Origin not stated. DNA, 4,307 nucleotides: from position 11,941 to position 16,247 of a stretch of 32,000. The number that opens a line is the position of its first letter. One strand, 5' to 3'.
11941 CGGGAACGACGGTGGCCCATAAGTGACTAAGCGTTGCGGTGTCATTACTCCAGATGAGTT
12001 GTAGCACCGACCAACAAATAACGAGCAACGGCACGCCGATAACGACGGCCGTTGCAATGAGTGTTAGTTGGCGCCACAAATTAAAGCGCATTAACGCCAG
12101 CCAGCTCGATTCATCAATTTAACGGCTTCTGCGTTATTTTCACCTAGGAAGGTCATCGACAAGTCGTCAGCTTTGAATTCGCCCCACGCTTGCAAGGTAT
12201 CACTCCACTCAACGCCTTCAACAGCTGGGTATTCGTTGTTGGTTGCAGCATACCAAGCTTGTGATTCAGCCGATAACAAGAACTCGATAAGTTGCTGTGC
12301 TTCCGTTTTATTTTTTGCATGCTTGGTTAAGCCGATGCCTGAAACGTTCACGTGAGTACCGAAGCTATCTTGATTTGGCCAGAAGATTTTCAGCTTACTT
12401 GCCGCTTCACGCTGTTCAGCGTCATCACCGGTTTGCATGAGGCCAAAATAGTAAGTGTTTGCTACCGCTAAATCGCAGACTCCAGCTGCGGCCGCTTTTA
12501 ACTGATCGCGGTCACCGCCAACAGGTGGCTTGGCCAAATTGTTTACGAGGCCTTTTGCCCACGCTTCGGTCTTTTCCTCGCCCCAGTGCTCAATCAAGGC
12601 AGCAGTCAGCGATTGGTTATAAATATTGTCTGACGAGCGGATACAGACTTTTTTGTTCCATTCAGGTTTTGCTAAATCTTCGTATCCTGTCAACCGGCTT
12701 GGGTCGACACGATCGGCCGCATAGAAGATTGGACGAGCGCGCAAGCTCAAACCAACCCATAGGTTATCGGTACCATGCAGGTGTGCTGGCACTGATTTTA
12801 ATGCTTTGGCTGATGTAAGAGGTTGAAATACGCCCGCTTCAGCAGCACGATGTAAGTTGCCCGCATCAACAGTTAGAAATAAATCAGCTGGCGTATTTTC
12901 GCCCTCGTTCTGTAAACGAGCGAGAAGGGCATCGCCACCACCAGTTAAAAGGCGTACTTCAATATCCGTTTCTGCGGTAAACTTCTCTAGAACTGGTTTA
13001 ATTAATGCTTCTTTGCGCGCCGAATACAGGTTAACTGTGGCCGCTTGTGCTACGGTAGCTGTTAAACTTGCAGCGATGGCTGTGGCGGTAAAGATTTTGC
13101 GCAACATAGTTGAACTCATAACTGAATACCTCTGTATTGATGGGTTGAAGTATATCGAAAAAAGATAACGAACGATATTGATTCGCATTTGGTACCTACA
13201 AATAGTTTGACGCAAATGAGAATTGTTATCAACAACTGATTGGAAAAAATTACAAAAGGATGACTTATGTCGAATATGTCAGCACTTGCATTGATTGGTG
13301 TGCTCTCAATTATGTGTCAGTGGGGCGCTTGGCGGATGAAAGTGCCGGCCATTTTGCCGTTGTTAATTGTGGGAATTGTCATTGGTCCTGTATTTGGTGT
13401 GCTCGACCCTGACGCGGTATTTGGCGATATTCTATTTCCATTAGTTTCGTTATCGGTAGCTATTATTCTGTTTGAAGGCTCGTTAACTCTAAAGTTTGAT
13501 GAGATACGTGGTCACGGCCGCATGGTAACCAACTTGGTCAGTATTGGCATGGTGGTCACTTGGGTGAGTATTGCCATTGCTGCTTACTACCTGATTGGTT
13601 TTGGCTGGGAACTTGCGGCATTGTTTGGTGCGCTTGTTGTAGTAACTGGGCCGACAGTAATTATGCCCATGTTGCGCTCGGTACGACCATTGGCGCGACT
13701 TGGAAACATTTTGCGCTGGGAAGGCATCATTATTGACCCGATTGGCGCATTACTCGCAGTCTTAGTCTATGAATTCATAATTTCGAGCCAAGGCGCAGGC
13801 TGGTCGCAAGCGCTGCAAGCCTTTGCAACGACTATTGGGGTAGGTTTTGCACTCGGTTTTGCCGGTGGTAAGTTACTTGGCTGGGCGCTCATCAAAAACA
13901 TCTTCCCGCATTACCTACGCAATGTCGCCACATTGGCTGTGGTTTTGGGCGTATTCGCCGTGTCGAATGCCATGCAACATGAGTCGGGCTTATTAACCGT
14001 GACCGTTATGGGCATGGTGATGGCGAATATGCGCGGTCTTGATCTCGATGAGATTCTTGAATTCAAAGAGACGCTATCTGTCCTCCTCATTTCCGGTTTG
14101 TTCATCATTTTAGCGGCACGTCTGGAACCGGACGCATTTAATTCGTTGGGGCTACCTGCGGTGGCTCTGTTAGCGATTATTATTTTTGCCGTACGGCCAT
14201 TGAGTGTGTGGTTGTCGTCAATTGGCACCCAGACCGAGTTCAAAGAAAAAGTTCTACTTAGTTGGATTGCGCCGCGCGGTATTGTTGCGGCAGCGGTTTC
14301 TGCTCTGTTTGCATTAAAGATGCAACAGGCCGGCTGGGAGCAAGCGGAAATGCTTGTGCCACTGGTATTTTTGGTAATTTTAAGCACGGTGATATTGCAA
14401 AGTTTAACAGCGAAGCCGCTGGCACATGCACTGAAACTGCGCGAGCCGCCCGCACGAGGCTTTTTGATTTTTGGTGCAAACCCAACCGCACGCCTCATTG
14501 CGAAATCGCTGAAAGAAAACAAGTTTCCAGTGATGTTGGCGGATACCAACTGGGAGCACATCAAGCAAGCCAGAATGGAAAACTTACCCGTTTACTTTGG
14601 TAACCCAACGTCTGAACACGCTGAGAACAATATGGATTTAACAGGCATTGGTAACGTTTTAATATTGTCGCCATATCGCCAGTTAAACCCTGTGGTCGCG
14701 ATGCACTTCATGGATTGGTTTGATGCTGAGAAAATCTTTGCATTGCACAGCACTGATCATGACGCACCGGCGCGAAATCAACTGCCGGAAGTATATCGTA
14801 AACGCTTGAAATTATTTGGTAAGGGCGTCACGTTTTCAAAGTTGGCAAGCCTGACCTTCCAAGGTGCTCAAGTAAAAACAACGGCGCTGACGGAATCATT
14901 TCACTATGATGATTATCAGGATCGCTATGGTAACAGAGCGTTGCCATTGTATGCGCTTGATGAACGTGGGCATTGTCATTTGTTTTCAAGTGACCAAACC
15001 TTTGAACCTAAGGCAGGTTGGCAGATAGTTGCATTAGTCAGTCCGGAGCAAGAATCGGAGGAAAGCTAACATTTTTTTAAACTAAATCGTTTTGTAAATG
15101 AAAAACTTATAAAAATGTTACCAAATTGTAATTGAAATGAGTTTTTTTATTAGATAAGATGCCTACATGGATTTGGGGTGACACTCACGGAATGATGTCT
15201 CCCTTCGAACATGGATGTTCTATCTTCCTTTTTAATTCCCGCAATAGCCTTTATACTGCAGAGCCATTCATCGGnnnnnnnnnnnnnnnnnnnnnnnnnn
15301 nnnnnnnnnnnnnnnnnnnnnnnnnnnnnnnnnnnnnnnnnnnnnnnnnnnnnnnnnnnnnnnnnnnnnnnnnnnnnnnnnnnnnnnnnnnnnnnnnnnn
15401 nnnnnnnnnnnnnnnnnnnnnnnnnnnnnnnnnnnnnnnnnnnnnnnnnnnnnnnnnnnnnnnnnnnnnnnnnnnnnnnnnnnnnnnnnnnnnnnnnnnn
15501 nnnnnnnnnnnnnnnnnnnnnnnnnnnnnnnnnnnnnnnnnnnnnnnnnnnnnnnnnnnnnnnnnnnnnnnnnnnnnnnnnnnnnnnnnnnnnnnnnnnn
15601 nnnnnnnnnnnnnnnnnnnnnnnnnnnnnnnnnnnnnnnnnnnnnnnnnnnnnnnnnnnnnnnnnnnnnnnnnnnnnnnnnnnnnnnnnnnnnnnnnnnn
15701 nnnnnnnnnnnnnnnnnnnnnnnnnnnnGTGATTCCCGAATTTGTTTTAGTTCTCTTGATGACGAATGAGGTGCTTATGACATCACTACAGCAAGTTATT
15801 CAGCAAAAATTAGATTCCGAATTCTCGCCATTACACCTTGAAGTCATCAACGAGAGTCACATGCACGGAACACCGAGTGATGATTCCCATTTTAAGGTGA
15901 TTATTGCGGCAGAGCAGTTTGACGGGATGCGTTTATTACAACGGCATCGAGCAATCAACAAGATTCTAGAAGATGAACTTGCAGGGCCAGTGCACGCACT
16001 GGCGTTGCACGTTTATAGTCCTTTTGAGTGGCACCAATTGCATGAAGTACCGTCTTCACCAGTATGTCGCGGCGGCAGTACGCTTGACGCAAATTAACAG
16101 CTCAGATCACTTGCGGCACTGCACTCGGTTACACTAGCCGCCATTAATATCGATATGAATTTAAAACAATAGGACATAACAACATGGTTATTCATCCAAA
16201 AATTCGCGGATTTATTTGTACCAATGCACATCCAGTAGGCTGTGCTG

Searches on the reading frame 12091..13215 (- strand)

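Call 36: search_protein_families(library=pfam, proteins=[window:12091-13215:-])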
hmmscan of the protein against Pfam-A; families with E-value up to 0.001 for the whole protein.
window:12091-13215:- (374 aa): 4 families
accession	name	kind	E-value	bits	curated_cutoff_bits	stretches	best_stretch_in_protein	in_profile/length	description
PF13416.11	SBP_bac_8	-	1.7e-19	71.1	27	1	76-349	3-279/279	Bacterial extracellular solute-binding protein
PF13343.11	SBP_bac_6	-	1.1e-18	68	24.6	1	108-332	2-220/245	Bacterial extracellular solute-binding protein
PF01547.30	SBP_bac_1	-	7.3e-16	59.5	26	1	68-320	5-307/307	Bacterial extracellular solute-binding protein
PF13531.11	SBP_bac_11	-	7.6e-15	55.7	25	1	65-321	6-220/227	Bacterial extracellular solute-binding protein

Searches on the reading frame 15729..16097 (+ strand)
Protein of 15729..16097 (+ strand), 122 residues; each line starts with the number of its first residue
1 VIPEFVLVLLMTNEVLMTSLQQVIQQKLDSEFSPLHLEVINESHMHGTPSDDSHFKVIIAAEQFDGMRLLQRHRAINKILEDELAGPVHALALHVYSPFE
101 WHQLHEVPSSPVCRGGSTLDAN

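Call 36: search_protein_families(library=pfam, proteins=[window:15729-16097:+])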
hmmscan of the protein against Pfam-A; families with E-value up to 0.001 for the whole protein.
window:15729-16097:+ (122 aa): 1 family
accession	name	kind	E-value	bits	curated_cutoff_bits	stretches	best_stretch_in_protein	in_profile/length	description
PF01722.23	BolA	-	7.3e-26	90.7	25.7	1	28-100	1-76/76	BolA-like protein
